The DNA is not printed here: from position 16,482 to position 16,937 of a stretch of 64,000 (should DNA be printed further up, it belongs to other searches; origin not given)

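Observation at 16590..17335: Tandemly duplicated module encoding two roughly 50-aa CxxC...CxxC zinc-ribbon proteins missed by the ORF track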

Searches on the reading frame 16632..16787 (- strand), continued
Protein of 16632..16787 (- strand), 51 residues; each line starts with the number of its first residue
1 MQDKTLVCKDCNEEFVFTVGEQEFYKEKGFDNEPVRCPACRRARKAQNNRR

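Call 76: search_dna_similar(query=window:16635-16787:-, collection=plasmids, mode=protein, max_rows=15)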
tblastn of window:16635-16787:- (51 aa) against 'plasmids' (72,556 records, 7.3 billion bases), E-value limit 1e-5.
Records with a match: 43; places in all: 43; records where one place covers at least 80% of the query: 43.
Best place of each record, by identity: 80-90% 9; 60-80% 34.
By first word of the organism name: Clostridium 39; Subdoligranulum 2; uncultured 1; Pusillibacter 1.
By predicted mobility (MOB-suite, as given by PLSDB): mobilizable 25; non-mobilizable 14; conjugative 4.
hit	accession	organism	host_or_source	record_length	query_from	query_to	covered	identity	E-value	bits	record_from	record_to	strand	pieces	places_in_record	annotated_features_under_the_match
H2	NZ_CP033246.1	Clostridium butyricum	Homo sapiens,stool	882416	1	51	100%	86.3%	1e-22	95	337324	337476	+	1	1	zinc-ribbon domain-containing protein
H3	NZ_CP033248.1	Clostridium butyricum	environment swab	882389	1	51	100%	86.3%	1e-22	95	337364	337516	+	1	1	zinc-ribbon domain-containing protein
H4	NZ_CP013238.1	Clostridium butyricum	Microbial isolate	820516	1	51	100%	86.3%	1e-22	95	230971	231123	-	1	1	zinc-ribbon domain-containing protein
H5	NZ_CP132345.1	Clostridium butyricum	Homo sapiens,Faeces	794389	1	51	100%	86.3%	1e-22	95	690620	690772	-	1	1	zinc-ribbon domain-containing protein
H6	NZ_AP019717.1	Clostridium butyricum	-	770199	1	51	100%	86.3%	1e-22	95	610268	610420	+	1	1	zinc-ribbon domain-containing protein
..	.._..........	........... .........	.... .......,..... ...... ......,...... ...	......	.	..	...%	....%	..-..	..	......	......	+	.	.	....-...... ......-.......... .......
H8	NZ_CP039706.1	Clostridium butyricum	Homo sapiens,isolation from The first ...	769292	1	51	100%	86.3%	1e-22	95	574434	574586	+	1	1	zinc-ribbon domain-containing protein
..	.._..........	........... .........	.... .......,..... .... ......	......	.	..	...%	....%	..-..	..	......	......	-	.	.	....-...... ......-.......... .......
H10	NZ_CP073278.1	Clostridium butyricum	Homo sapiens,cell culture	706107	1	51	100%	86.3%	1e-22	95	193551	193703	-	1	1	zinc-ribbon domain-containing protein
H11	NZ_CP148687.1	Clostridium perfringens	Mammal,single cell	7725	1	50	98%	74.0%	4e-18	82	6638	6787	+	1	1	zinc-ribbon domain-containing protein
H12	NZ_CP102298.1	Clostridium perfringens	Canis lupus familiaris,mixed ...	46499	1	50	98%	74.0%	4e-18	82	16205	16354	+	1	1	zinc-ribbon domain-containing protein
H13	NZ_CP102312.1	Clostridium perfringens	mixed culture,Ovis aries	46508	1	50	98%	74.0%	4e-18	82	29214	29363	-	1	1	zinc-ribbon domain-containing protein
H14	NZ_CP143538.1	Clostridium perfringens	Homo sapiens,fecal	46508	1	50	98%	74.0%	4e-18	82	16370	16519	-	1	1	zinc-ribbon domain-containing protein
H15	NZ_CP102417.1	Clostridium perfringens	bovine,manure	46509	1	50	98%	74.0%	4e-18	82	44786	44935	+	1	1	zinc-ribbon domain-containing protein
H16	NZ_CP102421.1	Clostridium perfringens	mixed culture,bird (jay)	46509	1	50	98%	74.0%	4e-18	82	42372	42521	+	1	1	zinc-ribbon domain-containing protein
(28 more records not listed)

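Call 77: get_annotated_region(hit=H12, flank=3500)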
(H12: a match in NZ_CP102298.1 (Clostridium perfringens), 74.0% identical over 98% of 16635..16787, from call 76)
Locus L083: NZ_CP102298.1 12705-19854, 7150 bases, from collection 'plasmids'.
description: Clostridium perfringens strain JXNC-DD plasmid unnamed1, complete sequence
organism: Clostridium perfringens (NCBI taxid 1502)
taxonomy: Bacteria; Bacillota; Clostridia; Eubacteriales; Clostridiaceae; Clostridium; Clostridium perfringens
host: -; source: Canis lupus familiaris,mixed culture,healthy golden retriever; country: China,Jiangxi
typing (MOB-suite, as given by PLSDB): mobilizable; replicon rep_cluster_1519; relaxase MOBM
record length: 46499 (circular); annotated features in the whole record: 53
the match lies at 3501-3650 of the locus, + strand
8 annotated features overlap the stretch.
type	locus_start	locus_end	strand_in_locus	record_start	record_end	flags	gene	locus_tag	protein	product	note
predicted_resistance_gene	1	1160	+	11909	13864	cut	tetB(P)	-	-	tetracycline resistance ribosomal protection protein TetB(P)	predicted by amrfinderplus; class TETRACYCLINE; identity 99.54%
CDS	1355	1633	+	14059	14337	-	-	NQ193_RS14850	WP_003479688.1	hypothetical protein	-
CDS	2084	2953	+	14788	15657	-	-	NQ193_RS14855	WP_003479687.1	AraC family transcriptional regulator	-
CDS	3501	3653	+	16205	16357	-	-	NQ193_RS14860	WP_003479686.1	zinc-ribbon domain-containing protein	-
CDS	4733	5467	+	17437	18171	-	-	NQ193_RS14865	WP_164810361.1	recombinase family protein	GO:0006310 - DNA recombination [Evidence IEA]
CDS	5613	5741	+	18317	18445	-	-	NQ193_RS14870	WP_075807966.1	S26 family signal peptidase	-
predicted_resistance_gene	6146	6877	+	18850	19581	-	cpb2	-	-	beta-2 toxin CPB2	predicted by amrfinderplus; class ; identity 97.95%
CDS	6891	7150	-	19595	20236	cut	-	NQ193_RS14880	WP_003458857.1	hypothetical protein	-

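Call 86: fold_search(model_id=the predicted structure, library=pdb)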
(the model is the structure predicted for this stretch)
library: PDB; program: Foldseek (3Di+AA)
matches with E <= 10: 155; with E <= 0.001: 0
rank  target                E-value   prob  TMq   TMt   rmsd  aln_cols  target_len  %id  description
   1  6iwd_B                6.5e-01  0.44  0.38  0.40   5.1        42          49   12  The PTP domain of human PTPN14 in a complex with the CR3 domain of HPV18 E7 (released 2019-07-31)
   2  1vzy_A                7.5e-01  0.66  0.43  0.09   1.9        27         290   33  Crystal structure of the Bacillus subtilis HSP33 (released 2004-10-06)
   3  2rsj_MODEL_1_A        8.5e-01  0.08  0.24  0.15   9.6        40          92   30  Solution structures of the DNA-binding domains of immune-related zinc-finger protein ZFAT (released 2013-03-13)
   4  2w57_A                1.3e+00  0.09  0.25  0.13   8.4        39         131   28  Crystal structure of the Vibrio cholerae ferric uptake regulator (Fur) reveals structural rearrangement of the DNA-bin (released 2009-01-20)
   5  5nbc_D                1.4e+00  0.15  0.33  0.16   7.6        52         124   23  Structure of Prokaryotic Transcription Factors (released 2018-05-16)
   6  6d57_A                1.5e+00  0.07  0.24  0.12   7.7        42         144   21  Campylobacter jejuni ferric uptake regulator S1 metalated (released 2018-05-23)
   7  5nbc_A                1.6e+00  0.14  0.33  0.16   7.5        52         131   19  Structure of Prokaryotic Transcription Factors (released 2018-05-16)
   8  5nhk_A                1.6e+00  0.12  0.31  0.16   7.3        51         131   18  Structure of Ferric uptake regulator from francisella tularensis with Iron (released 2018-05-16)
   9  5nbc_B                1.8e+00  0.13  0.32  0.17   7.5        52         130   21  Structure of Prokaryotic Transcription Factors (released 2018-05-16)
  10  5nhk_B                1.8e+00  0.13  0.32  0.17   7.5        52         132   21  Structure of Ferric uptake regulator from francisella tularensis with Iron (released 2018-05-16)
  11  2els_MODEL_1_A        1.8e+00  0.09  0.24  0.32   6.7        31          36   29  Solution structure of the 2nd C2H2 zinc finger of human Zinc finger protein 406 (released 2008-04-01)
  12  1mzb                  1.8e+00  0.08  0.28  0.13   6.3        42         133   24  Ferric uptake regulator (released 2003-10-07)
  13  6ydh_MODEL_1_A        1.9e+00  0.28  0.45  0.39   3.5        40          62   22  Solution structure and dynamics of Zn-Finger HVO_2753 protein (released 2020-09-23)
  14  9ylp_A                1.9e+00  0.07  0.24  0.22  11.8        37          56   22  BCL11A ZF2-3 in Complex with a DNA Sequence Observed in the Human Globin Locus Containing Motif TGTCCA (C2221 Crystal  (released 2026-03-04)
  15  1vq0_A                2.0e+00  0.33  0.44  0.09   3.6        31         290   32  Crystal structure of 33 kDa chaperonin (Heat shock protein 33 homolog) (HSP33) (TM1394) from Thermotoga maritima at 2. (released 2004-12-14)
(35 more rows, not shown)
